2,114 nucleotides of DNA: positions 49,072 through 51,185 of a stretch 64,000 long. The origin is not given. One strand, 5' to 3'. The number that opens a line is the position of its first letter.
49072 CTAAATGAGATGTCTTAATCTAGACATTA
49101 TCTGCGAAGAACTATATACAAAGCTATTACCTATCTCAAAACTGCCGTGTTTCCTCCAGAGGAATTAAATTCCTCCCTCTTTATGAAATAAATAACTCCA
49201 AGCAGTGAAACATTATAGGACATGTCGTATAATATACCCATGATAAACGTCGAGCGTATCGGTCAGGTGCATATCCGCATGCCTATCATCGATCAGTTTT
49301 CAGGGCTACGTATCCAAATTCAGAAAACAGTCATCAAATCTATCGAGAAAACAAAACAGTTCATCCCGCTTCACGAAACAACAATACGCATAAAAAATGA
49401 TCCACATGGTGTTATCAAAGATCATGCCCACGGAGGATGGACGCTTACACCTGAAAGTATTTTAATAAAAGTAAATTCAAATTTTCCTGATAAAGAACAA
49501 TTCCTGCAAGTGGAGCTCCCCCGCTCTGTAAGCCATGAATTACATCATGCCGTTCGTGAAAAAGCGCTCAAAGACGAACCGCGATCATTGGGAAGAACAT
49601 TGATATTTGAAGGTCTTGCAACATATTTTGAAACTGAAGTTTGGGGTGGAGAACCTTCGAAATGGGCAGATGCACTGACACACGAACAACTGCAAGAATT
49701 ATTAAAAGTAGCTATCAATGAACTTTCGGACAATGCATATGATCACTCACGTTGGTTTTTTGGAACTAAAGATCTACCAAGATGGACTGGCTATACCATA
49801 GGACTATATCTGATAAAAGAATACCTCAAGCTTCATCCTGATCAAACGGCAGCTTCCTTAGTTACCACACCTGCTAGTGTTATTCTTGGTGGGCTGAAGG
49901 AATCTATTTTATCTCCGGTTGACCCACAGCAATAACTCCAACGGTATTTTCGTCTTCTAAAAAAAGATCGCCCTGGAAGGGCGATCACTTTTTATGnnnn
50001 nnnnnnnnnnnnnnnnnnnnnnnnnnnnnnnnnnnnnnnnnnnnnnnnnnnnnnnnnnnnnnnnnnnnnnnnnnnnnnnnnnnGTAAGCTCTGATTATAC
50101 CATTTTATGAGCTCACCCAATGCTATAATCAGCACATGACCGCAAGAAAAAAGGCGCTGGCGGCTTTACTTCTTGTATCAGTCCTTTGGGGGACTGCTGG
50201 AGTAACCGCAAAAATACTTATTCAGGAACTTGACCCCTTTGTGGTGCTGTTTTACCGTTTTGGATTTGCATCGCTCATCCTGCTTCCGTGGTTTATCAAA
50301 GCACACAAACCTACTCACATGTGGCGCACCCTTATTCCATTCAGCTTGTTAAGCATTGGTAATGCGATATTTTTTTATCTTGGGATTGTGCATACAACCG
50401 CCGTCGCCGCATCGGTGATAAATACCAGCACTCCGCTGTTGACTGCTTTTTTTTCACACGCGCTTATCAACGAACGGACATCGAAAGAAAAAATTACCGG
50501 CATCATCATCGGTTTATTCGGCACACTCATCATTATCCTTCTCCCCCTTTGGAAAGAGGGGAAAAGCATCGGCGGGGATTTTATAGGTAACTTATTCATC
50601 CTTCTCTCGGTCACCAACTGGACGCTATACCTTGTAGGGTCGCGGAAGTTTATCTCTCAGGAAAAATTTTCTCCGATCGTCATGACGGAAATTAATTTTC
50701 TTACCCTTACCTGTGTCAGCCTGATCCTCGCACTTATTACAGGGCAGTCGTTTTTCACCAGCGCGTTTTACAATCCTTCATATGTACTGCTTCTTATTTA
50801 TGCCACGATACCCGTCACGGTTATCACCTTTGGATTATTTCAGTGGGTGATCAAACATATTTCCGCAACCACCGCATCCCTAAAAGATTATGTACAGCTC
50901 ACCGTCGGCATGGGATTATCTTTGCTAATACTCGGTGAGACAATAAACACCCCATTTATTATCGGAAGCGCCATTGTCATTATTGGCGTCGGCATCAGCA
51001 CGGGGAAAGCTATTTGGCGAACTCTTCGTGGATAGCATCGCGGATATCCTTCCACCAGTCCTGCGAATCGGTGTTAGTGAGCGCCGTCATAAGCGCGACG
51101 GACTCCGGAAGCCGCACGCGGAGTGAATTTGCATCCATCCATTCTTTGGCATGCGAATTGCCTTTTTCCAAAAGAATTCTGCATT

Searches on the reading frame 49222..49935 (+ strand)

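Call 16: search_protein_families(library=pfam, proteins=[window:49222-49935:+], max_evalue=0.01)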
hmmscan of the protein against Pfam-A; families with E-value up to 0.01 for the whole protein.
window:49222-49935:+ (237 aa): 2 families
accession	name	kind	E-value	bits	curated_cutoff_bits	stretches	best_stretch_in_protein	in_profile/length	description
PF10026.15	DUF2268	-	1.3e-30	106.8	23.6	1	35-221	3-193/195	Predicted Zn-dependent protease (DUF2268)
PF18958.6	DUF5700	-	0.00027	20.8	25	1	75-199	111-249/283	Putative zinc dependent peptidase (DUF5700)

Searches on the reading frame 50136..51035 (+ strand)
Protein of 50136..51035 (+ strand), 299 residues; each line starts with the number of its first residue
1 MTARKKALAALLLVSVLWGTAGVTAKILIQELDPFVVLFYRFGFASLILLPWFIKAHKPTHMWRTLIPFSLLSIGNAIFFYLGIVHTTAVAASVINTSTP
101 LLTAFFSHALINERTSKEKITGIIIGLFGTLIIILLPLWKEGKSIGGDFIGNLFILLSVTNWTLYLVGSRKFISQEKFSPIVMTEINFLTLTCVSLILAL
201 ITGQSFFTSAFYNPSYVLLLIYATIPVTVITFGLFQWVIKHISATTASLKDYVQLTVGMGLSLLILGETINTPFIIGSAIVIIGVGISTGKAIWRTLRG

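Call 16: search_protein_families(library=pfam, proteins=[window:50136-51035:+], max_evalue=0.01)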
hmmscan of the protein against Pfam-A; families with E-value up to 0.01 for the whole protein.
window:50136-51035:+ (299 aa): 2 families
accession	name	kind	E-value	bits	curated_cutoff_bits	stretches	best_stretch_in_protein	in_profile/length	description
PF00892.27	EamA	-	1.4e-37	129.4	28.2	2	7-134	3-134/135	EamA-like transporter family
PF10639.15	TMEM234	-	0.0018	18.8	30.1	1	61-133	40-112/113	Putative transmembrane family 234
